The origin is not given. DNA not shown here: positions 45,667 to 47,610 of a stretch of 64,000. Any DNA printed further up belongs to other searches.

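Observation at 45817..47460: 547-aa lipoprotein made of about 25 short Trp/Pro/Leu repeats of an unrecognised family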

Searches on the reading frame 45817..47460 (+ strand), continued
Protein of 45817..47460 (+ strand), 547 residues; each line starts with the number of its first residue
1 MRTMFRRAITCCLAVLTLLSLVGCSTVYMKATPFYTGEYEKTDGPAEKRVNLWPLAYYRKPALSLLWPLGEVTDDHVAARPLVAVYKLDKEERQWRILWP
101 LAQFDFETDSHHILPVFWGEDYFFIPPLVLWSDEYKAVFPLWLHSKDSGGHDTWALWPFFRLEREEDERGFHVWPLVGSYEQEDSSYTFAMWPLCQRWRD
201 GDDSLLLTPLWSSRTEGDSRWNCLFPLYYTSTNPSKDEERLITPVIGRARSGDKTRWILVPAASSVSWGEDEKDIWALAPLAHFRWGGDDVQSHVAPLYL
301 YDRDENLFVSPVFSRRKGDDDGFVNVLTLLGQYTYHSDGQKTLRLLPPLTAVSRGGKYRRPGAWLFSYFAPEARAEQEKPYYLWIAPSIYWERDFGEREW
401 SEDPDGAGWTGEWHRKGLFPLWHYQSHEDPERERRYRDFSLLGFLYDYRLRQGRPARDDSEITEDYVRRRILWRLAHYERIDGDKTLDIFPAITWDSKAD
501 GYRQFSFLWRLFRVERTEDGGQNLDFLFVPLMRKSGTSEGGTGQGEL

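Call 40: fold_search(model_id=the predicted structure, library=pdb)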
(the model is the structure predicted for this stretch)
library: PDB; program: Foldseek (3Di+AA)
matches with E <= 10: 728; with E <= 0.001: 5
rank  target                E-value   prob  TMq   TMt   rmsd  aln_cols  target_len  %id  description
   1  8bbg_A                5.3e-05  0.92  0.10  0.06  31.6       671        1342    7  Structure of the IFT-A complex; anterograde IFT-A train model (released 2022-12-21)
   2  3vu4_A                3.9e-04  0.82  0.08  0.12  22.0       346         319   10  Crystal structure of Kluyvelomyces marxianus Hsv2 (released 2012-07-04)
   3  9i3v_A                5.4e-04  0.38  0.08  0.03  35.4       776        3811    6  Cryo-EM structure of the human LRP2 ectodomain (released 2026-02-04)
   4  8ffe_A                7.8e-04  0.60  0.10  0.09  30.3       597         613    9  Crystal structure of LRP6 E1E2 domains bound to YW210.09 Fab and engineered XWnt8 peptide (released 2023-03-08)
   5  9a2d_F                8.6e-04  0.54  0.09  0.05  31.5       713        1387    6  Modeling of the ciliary Intraflagellar transport-A complex (released 2024-05-10)
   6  8hme_E                1.1e-03  0.57  0.09  0.06  32.8       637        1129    7  head module state 1 of Tetrahymena IFT-A (released 2023-06-14)
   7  8fgw_B                1.6e-03  0.63  0.10  0.06  25.1       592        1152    8  Human IFT-A complex structures provide molecular insights into ciliary transport (released 2023-02-22)
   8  8f5p_E                1.9e-03  0.47  0.11  0.07  31.3       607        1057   10  Structure of Leishmania tarentolae IFT-A (state 2) (released 2022-12-21)
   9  8hmf_D                1.9e-03  0.30  0.08  0.05  26.1       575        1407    8  head module state 2 of Tetrahymena IFT-A (released 2023-06-14)
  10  4bxr_B                2.2e-03  1.00  0.14  0.33  16.0       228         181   12  Structure of the wild-type TCP10 domain of Danio rerio CPAP in complex with a peptide of Danio rerio STIL (released 2013-09-25)
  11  9e9r                  2.3e-03  0.15  0.08  0.02  41.5       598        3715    8  The Structure of ApoB100 from Human Low-Density Lipoprotein (released 2024-12-18)
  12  4bxr_A                2.4e-03  1.00  0.14  0.34  12.6       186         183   11  Structure of the wild-type TCP10 domain of Danio rerio CPAP in complex with a peptide of Danio rerio STIL (released 2013-09-25)
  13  9ea7                  2.4e-03  0.15  0.08  0.02  41.5       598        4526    8  The Structure of ApoB100 from Human Low-Density Lipoprotein (released 2024-12-18)
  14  9a2d_C                3.1e-03  0.30  0.08  0.05  27.7       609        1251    6  Modeling of the ciliary Intraflagellar transport-A complex (released 2024-05-10)
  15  9bde_A                3.4e-03  0.14  0.06  0.04  29.2       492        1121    8  Middle Region of Apolipoprotein B 100 bound to Low Density Lipoprotein Receptor (released 2024-12-25)
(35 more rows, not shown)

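Call 42: find_encoding_contigs(protein=P0007, flank=7000, max_places=1)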
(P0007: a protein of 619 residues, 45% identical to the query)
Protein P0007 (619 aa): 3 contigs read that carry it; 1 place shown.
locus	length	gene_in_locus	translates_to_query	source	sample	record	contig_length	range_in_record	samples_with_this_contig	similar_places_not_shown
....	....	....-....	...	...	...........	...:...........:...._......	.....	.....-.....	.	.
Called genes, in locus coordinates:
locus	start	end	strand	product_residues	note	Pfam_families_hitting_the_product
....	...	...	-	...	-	-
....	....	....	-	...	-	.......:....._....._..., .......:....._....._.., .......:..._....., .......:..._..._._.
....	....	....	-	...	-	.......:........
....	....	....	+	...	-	-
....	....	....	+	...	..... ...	-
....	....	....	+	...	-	-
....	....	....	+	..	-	?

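Call 43: find_encoding_contigs(protein=P0019, flank=7000, max_places=1)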
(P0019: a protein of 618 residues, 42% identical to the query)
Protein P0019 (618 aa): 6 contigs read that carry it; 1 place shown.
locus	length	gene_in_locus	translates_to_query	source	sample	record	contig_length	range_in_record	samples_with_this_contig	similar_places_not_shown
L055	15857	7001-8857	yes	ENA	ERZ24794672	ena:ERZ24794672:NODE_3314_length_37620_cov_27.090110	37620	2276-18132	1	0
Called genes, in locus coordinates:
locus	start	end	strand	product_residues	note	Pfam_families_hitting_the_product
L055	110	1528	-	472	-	-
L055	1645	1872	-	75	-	-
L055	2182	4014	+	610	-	PF05580:Peptidase_S55 (weak)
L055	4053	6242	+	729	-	PF07494:Reg_prop (faint), PF23381:Beta-prop_IFT122_1st (faint), PF21959:DUF6923 (faint)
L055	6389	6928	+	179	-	PF18306:LDcluster4, PF03641:Lysine_decarbox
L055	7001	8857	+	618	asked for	-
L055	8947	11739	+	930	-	PF07796:DUF1638, PF05378:Hydant_A_N, PF01968:Hydantoinase_A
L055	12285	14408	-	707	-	PF13089:PP_kinase_N, PF02503:PP_kinase, PF17941:PP_kinase_C_1, PF13091:PLDc_2 (weak), PF13090:PP_kinase_C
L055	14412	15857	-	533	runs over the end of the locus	PF02541:Ppx-GppA, PF21447:Ppx-GppA_III, PF01966:HD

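Call 44: find_encoding_contigs(protein=P0005, flank=7000, max_places=1)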
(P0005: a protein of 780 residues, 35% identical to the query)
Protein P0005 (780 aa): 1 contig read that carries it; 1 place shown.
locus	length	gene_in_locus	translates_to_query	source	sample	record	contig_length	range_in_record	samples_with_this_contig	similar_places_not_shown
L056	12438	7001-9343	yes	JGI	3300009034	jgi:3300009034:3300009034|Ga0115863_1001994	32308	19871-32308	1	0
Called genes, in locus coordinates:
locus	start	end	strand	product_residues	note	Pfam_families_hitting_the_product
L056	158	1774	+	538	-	PF00989:PAS, PF08448:PAS_4, PF00512:HisKA, PF02518:HATPase_c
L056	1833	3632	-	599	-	PF04434:SWIM (weak)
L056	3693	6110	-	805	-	PF02838:Glyco_hydro_20b, PF07555:NAGidase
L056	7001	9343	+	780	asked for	-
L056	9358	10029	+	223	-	PF02525:Flavodoxin_2, PF03358:FMN_red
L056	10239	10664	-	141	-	PF05168:HEPN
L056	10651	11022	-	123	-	PF01909:NTP_transf_2, PF18765:Polbeta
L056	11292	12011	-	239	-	-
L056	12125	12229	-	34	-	-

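Call 45: search_protein_representatives(alignment_id=A1)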
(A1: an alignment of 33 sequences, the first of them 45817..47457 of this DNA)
Query: 33 sequences, 603 profile positions. Proteins with E-value up to 0.001 (for the whole library): 2691; up to 1e-10: 2070; up to 1e-30: 801. The best 150 are listed.
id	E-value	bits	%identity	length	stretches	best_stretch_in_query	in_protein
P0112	0.0e+00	1092.3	-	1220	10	108-367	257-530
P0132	7.9e-292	986.0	-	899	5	4-252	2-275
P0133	1.2e-262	889.6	-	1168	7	8-371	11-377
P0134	8.2e-261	883.6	-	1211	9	292-597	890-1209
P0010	2.3e-257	872.2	-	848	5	7-285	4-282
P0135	9.9e-256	866.8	-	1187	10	6-238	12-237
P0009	1.8e-249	846.1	-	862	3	9-381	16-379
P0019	4.4e-246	834.9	-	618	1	6-601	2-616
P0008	3.4e-243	825.4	-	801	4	311-599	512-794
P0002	1.9e-242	823.0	-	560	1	2-601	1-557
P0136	3.1e-239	812.3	-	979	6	9-371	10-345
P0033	2.5e-238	809.3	-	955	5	12-376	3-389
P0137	5.3e-237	805.0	-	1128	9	4-357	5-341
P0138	6.8e-235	798.0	-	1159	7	9-363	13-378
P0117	2.5e-233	792.8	-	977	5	4-372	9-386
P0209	7.1e-129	447.9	-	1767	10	109-352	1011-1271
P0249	1.9e-93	330.9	-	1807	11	112-357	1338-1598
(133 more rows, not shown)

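Call 46: search_protein_families(library=pfam, proteins=[P0112, P0209, P0249, P0029, P0131, P0109, P0108, P0106, P0128], max_evalue=0.01)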
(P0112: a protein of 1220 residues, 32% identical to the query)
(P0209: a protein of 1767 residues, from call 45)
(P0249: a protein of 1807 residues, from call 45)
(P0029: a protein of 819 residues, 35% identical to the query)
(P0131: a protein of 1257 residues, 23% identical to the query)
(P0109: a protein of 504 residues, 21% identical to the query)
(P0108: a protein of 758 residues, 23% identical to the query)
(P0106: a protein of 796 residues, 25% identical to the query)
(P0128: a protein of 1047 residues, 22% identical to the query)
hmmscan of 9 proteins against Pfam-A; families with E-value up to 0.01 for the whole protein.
P0112 (1220 aa): 0 families

P0209 (1767 aa): 0 families

P0249 (1807 aa): 0 families

P0029 (819 aa): 0 families

P0131 (1257 aa): 0 families

P0109 (504 aa): 0 families

P0108 (758 aa): 0 families

P0106 (796 aa): 0 families

P0128 (1047 aa): 0 families

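Call 47: search_protein_families(library=ncbifam, proteins=[P0112, P0209, P0249, P0029, P0131, P0109, P0108, P0106, P0128], max_evalue=0.01)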
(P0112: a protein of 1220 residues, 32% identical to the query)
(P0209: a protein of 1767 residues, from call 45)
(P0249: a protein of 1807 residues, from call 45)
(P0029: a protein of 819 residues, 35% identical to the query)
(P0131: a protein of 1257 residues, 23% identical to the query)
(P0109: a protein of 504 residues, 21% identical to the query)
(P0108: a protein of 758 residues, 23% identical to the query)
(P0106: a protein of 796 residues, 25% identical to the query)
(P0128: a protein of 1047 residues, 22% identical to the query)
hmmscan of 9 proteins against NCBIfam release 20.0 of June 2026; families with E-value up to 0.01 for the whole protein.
P0112 (1220 aa): 0 families

P0209 (1767 aa): 1 family
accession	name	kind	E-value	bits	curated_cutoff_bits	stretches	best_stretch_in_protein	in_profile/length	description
NF047486.1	LA_1737_Cterm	subfamily_domain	1.5e-17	64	60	0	1458-1537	5-84/158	LA_1737 family protein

P0249 (1807 aa): 1 family
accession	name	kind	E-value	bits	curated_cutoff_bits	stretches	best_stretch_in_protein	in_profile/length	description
NF047486.1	LA_1737_Cterm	subfamily_domain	7.9e-20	71.4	60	0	535-617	8-96/158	LA_1737 family protein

P0029 (819 aa): 1 family
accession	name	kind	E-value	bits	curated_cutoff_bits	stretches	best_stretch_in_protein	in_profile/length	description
NF047486.1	LA_1737_Cterm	subfamily_domain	4.3e-09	36.5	60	0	220-350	21-150/158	LA_1737 family protein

P0131 (1257 aa): 1 family
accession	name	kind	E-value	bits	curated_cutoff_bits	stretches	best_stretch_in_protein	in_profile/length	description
NF047486.1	LA_1737_Cterm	subfamily_domain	1.3e-07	31.7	60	0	924-963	4-42/158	LA_1737 family protein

P0109 (504 aa): 1 family
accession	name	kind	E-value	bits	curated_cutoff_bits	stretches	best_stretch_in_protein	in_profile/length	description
NF047486.1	LA_1737_Cterm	subfamily_domain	0.0004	20.3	60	0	82-121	6-43/158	LA_1737 family protein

P0108 (758 aa): 1 family
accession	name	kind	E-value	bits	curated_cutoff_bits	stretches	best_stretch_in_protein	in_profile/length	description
NF047486.1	LA_1737_Cterm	subfamily_domain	3.3e-12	46.6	60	2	395-488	12-105/158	LA_1737 family protein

P0106 (796 aa): 0 families

P0128 (1047 aa): 1 family
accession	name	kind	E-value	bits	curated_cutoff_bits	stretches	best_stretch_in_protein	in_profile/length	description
NF047486.1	LA_1737_Cterm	subfamily_domain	3.6e-09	36.7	60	0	968-998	119-150/158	LA_1737 family protein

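Call 68: predict_structure(alignment_id=A2)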
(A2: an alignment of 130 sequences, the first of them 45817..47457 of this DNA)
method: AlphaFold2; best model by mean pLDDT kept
length: 547 residues; sequences in the alignment: 130
mean_pLDDT: 85.1   pTM: 0.60
mean pLDDT of the five models: 85.1, 84.4, 81.6, 81.5, 81.3
residues with pLDDT >= 90: 288; 70-90: 180; 50-70: 60; < 50: 19
segments of 3 or more residues with pLDDT < 50: 23-25, 369-377, 544-547
pLDDT, mean of each block of 10 residues (from residue 1): 65 77 57 67 80 87 90 93 94 94 94 93 90 92 94 97 97 97 96 92 89 94 91 96 88 83 68 80 87 91 93 93 89 92 82 76 59 49 74 72 60 88 91 92 87 83 89 87 92 92 92 95 94 83 48
secondary structure, 60 per line:
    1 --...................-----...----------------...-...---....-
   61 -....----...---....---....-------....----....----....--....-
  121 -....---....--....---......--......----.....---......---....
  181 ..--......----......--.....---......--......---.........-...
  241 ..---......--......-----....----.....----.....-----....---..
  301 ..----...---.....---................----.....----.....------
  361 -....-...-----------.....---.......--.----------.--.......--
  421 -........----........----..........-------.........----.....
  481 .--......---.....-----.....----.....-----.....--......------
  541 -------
elements in order: H3-21 E50-52 E56-59 E62-65 E70-72 E76-79 E83-86 E94-97 E102-105 E110-113 E116-119 E122-125 E129-132 E135-138 E142-147 E150-155 E160-164 E168-173 E177-182 E185-190 E195-200 E203-207 E211-216 E219-224 E228-233 E238-242 E246-251 E254-259 E265-268 E273-277 E282-286 E292-295 E299-302 E307-309 E313-317 E321-326 H327-330 E331-336 E341-345 E350-354 E362-365 E381-385 E389-395 E412-418 E422-429 E434-441 E446-455 E463-471 E476-481 E484-489 E493-497 E503-507 E512-516 E522-526 E529-534

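Call 71: find_encoding_contigs(protein=P0108, flank=8000, max_places=1)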
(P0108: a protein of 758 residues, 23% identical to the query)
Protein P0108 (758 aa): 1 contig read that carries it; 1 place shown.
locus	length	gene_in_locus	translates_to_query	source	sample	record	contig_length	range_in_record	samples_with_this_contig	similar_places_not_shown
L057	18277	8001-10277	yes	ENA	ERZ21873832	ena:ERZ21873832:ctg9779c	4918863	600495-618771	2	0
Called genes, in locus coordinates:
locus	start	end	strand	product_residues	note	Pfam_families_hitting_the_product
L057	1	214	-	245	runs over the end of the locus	PF07963:N_methyl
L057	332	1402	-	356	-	-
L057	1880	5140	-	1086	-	PF25596:CPSase_L_D1, PF02786:CPSase_L_D2, PF02787:CPSase_L_D3, PF25596:CPSase_L_D1, PF02655:ATP-grasp_3 (weak), PF02222:ATP-grasp, PF02786:CPSase_L_D2, PF02142:MGS, +4 more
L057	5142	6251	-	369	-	PF00988:CPSase_sm_chain, PF00117:GATase, PF07722:Peptidase_C26 (faint)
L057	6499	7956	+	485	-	PF01839:FG-GAP (faint), PF13517:FG-GAP_3, PF07593:UnbV_ASPIC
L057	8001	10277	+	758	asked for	-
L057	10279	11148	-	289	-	PF00657:Lipase_GDSL, PF13472:Lipase_GDSL_2, PF17182:OSK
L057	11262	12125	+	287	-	PF01909:NTP_transf_2 (faint), PF18765:Polbeta (weak), PF05168:HEPN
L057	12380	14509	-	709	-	PF12437:GSIII_N, PF00120:Gln-synt_C, PF18318:Gln-synt_C-ter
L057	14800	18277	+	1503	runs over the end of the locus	PF00310:GATase_2, PF04898:Glu_syn_central, PF01645:Glu_synthase, PF01493:GXGXG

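Call 72: find_encoding_contigs(protein=P0106, flank=8000, max_places=1)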
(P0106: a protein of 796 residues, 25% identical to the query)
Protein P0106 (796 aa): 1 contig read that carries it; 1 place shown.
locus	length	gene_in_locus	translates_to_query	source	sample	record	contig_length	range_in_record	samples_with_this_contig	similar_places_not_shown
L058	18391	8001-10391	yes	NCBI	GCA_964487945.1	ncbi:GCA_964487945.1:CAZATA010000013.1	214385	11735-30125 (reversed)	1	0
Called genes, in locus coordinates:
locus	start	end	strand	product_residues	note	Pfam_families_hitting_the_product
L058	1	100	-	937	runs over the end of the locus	PF00498:FHA, PF16697:Yop-YscD_cpl (weak), PF00069:Pkinase, PF07714:PK_Tyr_Ser-Thr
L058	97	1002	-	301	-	-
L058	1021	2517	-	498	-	PF01171:ATP_bind_3, PF11734:TilS_C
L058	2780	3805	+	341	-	PF00044:Gp_dh_N, PF02800:Gp_dh_C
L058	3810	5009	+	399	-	PF00162:PGK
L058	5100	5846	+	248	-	PF00834:Ribul_P_3_epim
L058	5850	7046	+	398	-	PF17848:Zn_ribbon_ACC (weak), PF01039:Carboxyl_trans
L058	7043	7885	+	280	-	PF02548:Pantoate_transf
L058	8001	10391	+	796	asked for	-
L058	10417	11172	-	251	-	PF00106:adh_short, PF08659:KR, PF01370:Epimerase (faint), PF13460:NAD_binding_10 (faint), PF13561:adh_short_C2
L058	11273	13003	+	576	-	PF07969:Amidohydro_3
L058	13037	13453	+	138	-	PF02566:OsmC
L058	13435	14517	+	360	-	PF01032:FecCD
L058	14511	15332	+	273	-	PF00005:ABC_tran, PF02463:SMC_N (faint), PF13304:AAA_21 (faint)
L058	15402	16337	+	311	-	PF00294:PfkB, PF08543:Phos_pyr_kin (weak)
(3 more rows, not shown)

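Call 73: find_encoding_contigs(protein=P0131, flank=8000, max_places=1)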
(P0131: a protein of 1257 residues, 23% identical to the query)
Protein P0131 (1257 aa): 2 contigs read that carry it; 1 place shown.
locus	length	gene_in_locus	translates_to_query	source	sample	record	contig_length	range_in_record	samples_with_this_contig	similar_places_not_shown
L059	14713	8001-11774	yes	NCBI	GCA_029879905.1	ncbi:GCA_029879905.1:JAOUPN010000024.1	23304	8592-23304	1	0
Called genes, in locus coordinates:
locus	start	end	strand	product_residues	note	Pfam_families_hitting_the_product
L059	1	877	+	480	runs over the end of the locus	PF19295:SufBD_N, PF01458:SUFBD_core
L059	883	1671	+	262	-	PF00005:ABC_tran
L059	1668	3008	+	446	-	PF19295:SufBD_N, PF01458:SUFBD_core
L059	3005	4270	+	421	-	PF00155:Aminotran_1_2, PF00266:Aminotran_5, PF01041:DegT_DnrJ_EryC1 (weak), PF01053:Cys_Met_Meta_PP (weak)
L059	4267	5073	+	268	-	PF01592:NifU_N, PF01883:FeS_assembly_P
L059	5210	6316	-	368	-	PF01950:FBPase_3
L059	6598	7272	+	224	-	PF01137:RTC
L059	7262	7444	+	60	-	PF01137:RTC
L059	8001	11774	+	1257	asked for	-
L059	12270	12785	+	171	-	PF01927:Mut7-C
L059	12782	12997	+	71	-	-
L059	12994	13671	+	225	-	PF07758:DUF1614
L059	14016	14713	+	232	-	PF00282:Pyridoxal_deC (weak)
